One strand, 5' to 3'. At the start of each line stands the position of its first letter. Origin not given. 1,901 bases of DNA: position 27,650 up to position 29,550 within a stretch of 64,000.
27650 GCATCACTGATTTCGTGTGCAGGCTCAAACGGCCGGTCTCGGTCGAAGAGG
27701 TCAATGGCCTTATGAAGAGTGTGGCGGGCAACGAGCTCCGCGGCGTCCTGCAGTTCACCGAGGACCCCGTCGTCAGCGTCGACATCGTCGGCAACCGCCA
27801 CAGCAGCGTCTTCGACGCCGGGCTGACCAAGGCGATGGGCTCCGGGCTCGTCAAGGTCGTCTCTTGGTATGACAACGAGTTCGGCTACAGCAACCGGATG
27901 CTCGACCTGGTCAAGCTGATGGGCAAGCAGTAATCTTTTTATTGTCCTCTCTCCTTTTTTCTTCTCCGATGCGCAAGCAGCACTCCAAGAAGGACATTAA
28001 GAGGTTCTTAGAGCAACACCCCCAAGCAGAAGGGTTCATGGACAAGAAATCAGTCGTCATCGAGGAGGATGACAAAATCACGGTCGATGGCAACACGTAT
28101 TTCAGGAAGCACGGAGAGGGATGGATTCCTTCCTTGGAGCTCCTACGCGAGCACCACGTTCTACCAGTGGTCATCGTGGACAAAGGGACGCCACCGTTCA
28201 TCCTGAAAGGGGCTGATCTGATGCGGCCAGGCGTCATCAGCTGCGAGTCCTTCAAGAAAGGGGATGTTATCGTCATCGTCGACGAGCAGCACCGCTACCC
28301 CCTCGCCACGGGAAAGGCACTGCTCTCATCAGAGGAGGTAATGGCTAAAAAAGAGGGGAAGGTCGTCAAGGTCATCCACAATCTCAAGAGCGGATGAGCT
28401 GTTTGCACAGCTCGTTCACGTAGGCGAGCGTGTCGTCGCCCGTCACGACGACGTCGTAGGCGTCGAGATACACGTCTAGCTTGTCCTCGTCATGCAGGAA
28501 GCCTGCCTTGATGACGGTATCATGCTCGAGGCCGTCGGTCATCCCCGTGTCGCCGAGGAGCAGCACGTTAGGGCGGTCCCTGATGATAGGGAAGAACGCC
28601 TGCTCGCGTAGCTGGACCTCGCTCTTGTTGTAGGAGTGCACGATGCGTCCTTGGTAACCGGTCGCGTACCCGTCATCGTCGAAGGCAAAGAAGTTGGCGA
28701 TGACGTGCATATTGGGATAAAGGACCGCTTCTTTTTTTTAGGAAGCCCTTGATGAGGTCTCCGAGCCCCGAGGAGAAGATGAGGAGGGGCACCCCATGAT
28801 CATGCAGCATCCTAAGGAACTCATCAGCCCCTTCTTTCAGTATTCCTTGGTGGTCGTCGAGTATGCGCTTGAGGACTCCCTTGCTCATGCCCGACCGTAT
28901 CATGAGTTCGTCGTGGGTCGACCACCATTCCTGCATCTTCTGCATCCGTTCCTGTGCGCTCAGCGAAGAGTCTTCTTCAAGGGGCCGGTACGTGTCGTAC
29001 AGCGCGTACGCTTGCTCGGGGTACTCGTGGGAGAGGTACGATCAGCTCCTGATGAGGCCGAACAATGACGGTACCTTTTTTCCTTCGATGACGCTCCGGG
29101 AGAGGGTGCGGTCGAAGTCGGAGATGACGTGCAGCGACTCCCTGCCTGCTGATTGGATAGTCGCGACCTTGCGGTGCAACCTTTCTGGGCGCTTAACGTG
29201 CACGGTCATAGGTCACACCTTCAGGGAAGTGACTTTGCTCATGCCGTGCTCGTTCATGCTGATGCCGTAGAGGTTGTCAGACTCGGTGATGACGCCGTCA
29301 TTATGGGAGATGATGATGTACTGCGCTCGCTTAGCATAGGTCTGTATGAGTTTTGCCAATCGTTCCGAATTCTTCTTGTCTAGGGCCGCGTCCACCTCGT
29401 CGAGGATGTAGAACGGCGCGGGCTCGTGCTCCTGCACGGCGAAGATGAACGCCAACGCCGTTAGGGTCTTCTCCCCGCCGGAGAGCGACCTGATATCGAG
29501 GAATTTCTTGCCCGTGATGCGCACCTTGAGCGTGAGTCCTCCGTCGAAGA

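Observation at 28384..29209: Eukaryote-like cytosolic 5'-nucleotidase III (UMPH-1) gene caught in decay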

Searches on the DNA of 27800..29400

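Call 46: search_rna_families(source=window, start=27800, end=29400, threshold=evalue, max_evalue=1)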
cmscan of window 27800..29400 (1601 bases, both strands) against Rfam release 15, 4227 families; matches with E-value up to 1: 1.
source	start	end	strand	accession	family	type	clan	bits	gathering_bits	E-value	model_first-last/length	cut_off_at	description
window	28423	28476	+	RF03572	MIR2109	Gene; miRNA;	-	20.3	100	0.54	1-71/71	no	MIR2109 microRNA precursor family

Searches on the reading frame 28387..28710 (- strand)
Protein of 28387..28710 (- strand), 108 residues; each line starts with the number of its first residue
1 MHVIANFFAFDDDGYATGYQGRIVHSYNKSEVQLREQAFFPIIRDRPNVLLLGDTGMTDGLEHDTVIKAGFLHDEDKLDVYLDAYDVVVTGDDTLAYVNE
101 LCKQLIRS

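Call 12: find_encoding_contigs(protein=window:28387-28710:-, flank=6000, max_places=6)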
Protein seq(108 aa) (108 aa): 1 contig read that carries it; 1 place shown.
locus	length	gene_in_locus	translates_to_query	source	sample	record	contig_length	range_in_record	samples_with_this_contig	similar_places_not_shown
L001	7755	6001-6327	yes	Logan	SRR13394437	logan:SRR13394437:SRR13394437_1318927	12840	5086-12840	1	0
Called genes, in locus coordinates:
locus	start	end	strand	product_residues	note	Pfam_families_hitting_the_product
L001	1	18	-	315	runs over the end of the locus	PF04981:NMD3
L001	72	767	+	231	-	-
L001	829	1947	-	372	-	PF21088:MS_channel_1st (weak), PF00924:MS_channel_2nd, PF21082:MS_channel_3rd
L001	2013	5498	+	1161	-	PF02463:SMC_N, PF13175:AAA_15, PF13476:AAA_23, PF06470:SMC_hinge, PF13304:AAA_21 (weak)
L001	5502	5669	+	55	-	-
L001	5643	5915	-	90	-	-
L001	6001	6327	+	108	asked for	PF05822:UMPH-1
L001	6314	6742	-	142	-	PF01472:PUA, PF26292:PUA_elF2D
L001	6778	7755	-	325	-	?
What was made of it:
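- Tried and rejected: The gene record for L001 lists no Pfam hit for the first of them (call 12).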
